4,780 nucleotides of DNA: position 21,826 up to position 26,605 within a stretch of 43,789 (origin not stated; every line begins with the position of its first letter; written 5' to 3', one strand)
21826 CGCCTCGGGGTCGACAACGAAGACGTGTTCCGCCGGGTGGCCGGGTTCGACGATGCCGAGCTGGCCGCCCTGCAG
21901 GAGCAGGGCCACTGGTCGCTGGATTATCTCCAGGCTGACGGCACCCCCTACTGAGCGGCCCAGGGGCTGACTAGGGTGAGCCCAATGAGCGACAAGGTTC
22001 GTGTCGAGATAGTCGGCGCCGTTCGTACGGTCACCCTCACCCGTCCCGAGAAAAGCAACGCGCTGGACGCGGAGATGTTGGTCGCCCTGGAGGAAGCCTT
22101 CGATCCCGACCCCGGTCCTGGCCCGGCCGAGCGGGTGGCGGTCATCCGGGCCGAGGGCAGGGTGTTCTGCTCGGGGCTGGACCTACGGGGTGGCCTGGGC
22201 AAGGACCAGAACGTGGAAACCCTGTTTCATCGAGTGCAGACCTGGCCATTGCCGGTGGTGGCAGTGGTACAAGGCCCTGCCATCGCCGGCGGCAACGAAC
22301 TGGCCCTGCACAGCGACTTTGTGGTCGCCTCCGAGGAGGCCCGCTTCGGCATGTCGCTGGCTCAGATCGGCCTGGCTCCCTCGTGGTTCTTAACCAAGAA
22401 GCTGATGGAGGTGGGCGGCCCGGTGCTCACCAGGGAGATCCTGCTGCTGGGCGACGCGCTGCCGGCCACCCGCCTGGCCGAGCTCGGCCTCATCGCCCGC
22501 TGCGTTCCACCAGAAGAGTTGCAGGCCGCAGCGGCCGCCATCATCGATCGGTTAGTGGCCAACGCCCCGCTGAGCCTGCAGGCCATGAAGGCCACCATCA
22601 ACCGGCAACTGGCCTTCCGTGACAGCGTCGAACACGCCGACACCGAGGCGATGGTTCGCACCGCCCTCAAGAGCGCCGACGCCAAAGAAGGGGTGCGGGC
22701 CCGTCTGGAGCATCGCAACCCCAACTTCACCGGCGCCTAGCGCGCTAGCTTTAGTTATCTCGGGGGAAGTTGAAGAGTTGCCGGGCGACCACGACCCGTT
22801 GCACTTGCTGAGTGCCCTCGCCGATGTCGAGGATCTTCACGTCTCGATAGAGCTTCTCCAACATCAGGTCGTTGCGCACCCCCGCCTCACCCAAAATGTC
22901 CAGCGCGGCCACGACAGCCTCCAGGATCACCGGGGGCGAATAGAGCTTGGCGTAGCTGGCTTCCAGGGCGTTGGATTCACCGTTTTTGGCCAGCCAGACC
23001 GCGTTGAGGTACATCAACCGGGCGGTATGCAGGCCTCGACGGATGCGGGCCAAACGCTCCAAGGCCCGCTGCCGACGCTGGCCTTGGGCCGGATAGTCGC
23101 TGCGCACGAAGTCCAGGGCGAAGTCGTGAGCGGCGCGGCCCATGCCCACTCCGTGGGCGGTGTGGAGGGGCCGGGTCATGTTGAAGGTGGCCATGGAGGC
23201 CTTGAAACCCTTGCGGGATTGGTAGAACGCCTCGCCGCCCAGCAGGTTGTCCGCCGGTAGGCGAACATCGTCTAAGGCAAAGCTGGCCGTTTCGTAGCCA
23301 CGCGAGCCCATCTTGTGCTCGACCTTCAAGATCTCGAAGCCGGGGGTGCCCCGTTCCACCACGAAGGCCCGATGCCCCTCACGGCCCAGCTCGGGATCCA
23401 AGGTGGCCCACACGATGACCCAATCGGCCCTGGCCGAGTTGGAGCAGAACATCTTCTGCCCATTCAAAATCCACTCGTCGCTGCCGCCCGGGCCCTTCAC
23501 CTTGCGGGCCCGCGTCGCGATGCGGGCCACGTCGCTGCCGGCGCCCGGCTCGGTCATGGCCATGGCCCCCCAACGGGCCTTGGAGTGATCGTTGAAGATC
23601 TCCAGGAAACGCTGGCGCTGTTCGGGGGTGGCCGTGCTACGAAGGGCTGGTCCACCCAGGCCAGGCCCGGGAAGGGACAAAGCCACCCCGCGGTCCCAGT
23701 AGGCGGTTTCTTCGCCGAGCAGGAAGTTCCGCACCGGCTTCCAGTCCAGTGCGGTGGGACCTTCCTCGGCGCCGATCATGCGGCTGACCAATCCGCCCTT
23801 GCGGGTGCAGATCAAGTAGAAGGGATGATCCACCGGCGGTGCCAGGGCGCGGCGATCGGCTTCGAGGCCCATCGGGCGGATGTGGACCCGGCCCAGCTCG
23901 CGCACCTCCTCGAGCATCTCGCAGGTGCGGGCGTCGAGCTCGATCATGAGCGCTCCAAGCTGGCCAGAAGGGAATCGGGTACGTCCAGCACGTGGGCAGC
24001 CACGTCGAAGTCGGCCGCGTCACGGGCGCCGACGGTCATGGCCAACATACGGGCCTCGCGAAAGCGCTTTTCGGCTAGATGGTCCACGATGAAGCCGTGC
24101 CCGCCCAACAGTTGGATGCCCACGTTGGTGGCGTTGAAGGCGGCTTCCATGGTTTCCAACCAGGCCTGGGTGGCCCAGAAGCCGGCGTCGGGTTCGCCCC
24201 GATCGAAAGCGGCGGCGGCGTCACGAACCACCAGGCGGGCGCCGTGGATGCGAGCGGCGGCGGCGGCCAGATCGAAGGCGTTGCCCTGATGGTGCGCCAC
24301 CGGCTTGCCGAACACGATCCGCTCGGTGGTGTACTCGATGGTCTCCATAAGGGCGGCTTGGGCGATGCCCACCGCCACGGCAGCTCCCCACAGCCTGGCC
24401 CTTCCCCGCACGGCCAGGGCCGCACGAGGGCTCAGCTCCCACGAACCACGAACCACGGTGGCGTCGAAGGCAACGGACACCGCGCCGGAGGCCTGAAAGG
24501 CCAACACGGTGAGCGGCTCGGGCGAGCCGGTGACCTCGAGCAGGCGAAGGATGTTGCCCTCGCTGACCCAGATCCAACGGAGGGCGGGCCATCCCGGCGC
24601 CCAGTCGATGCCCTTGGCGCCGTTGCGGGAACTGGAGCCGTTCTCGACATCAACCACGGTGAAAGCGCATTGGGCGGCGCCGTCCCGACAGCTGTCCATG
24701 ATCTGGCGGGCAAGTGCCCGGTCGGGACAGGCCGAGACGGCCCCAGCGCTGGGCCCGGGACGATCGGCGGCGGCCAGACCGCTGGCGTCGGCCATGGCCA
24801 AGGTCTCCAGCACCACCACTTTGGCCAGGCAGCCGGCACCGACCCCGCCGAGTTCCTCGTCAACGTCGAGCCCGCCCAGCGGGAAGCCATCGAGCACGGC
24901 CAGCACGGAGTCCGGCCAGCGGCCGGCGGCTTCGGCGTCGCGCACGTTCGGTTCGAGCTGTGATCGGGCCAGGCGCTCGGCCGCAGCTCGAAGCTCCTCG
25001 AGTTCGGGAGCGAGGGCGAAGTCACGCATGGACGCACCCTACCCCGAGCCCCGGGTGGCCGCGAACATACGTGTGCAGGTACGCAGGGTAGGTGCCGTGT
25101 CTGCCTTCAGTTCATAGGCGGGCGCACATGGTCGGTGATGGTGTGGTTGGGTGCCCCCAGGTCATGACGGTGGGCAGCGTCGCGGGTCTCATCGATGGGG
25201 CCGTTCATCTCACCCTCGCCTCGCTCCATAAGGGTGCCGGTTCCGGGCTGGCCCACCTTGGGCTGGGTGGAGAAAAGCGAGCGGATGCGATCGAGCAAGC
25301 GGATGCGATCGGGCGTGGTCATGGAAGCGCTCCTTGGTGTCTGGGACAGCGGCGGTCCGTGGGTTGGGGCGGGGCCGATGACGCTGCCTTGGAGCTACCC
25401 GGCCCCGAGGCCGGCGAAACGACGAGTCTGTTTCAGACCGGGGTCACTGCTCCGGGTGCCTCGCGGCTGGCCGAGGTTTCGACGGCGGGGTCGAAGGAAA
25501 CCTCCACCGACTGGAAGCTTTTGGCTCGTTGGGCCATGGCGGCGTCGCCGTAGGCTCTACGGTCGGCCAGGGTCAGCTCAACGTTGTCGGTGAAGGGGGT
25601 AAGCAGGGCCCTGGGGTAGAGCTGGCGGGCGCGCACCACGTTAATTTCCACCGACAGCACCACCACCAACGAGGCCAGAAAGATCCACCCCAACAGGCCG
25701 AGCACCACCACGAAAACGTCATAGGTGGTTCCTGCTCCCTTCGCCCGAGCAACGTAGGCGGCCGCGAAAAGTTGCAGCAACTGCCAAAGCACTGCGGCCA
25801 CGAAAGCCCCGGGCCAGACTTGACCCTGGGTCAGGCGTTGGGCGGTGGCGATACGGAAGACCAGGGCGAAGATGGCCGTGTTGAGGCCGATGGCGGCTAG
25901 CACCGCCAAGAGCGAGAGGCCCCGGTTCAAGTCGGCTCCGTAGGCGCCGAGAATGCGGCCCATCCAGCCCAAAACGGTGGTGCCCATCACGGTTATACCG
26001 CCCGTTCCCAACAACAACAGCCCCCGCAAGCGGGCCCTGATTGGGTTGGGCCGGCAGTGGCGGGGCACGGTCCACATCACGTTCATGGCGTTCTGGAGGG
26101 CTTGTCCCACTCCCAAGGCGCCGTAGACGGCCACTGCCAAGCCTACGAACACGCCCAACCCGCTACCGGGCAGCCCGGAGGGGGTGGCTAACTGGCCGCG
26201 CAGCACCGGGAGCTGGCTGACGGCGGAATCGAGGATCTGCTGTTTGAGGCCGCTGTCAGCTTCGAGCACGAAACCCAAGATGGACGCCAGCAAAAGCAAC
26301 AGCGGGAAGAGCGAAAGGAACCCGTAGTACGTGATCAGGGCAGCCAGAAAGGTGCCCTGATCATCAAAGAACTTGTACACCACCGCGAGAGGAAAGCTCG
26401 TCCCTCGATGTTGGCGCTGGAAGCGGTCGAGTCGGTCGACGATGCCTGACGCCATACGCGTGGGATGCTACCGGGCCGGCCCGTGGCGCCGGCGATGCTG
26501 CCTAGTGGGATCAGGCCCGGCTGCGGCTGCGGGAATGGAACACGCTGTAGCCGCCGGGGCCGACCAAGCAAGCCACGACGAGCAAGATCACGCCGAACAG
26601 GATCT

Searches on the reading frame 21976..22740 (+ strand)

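Call 26: search_protein_families(library=pfam, proteins=[window:21976-22740:+], max_evalue=0.001)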
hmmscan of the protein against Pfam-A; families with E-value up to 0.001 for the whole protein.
window:21976-22740:+ (254 aa): 2 families
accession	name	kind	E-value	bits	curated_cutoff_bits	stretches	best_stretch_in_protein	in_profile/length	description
PF00378.25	ECH_1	-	2.6e-45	155.2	27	1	14-253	4-250/251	Enoyl-CoA hydratase/isomerase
PF16113.10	ECH_2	-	1.3e-21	78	27.2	1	16-189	1-184/335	Enoyl-CoA hydratase/isomerase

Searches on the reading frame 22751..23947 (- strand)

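Call 26: search_protein_families(library=pfam, proteins=[window:22751-23947:-], max_evalue=0.001)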
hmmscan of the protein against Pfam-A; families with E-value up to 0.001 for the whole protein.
window:22751-23947:- (398 aa): 3 families
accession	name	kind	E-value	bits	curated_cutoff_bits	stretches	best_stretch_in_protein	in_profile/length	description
PF00441.29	Acyl-CoA_dh_1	-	4.9e-28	98.6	22.4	1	246-391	2-149/150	Acyl-CoA dehydrogenase, C-terminal domain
PF02770.24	Acyl-CoA_dh_M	-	5.5e-24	84.6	33.3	1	128-228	1-97/97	Acyl-CoA dehydrogenase, middle domain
PF08028.16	Acyl-CoA_dh_2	-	1.8e-06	28.7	22.7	1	262-375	3-128/134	Acyl-CoA dehydrogenase, C-terminal domain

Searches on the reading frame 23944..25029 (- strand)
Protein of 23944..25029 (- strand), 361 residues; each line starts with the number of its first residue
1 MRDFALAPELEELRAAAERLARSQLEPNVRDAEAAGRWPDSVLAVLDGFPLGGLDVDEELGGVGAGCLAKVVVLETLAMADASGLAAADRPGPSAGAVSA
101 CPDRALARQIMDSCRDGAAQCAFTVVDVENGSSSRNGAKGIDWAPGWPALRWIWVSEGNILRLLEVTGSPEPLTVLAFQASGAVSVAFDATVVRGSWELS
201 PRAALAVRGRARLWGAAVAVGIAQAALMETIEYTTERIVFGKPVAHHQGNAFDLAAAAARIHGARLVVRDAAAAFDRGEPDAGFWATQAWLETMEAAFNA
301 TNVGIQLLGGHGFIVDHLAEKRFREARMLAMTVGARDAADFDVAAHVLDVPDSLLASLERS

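Call 26: search_protein_families(library=pfam, proteins=[window:23944-25029:-], max_evalue=0.001)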
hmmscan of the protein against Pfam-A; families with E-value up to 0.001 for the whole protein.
window:23944-25029:- (361 aa): 3 families
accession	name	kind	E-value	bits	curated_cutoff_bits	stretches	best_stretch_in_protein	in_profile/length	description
PF00441.29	Acyl-CoA_dh_1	-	4.5e-18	66.3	22.4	1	210-337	13-139/150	Acyl-CoA dehydrogenase, C-terminal domain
PF02771.21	Acyl-CoA_dh_N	-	1.2e-10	42.2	22.9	1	8-83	2-77/113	Acyl-CoA dehydrogenase, N-terminal domain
PF08028.16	Acyl-CoA_dh_2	-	1.2e-10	42.2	22.7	1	214-331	2-128/134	Acyl-CoA dehydrogenase, C-terminal domain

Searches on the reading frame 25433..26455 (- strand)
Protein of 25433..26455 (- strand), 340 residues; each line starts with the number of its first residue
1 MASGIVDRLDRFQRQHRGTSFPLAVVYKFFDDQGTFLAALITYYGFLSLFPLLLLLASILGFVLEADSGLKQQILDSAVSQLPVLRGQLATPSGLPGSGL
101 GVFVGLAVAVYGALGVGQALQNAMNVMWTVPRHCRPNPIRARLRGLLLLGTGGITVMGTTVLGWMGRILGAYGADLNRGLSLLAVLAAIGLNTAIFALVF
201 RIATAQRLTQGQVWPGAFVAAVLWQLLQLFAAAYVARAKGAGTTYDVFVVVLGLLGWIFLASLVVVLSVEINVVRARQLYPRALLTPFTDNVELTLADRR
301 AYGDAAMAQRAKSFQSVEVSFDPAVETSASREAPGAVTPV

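Call 26: search_protein_families(library=pfam, proteins=[window:25433-26455:-], max_evalue=0.001)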
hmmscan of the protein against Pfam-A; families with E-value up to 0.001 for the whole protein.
window:25433-26455:- (340 aa): 1 family
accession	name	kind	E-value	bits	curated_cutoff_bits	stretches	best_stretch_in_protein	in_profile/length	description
PF03631.20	Virul_fac_BrkB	-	1.6e-34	120.2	33.7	1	31-277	2-257/259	Virulence factor BrkB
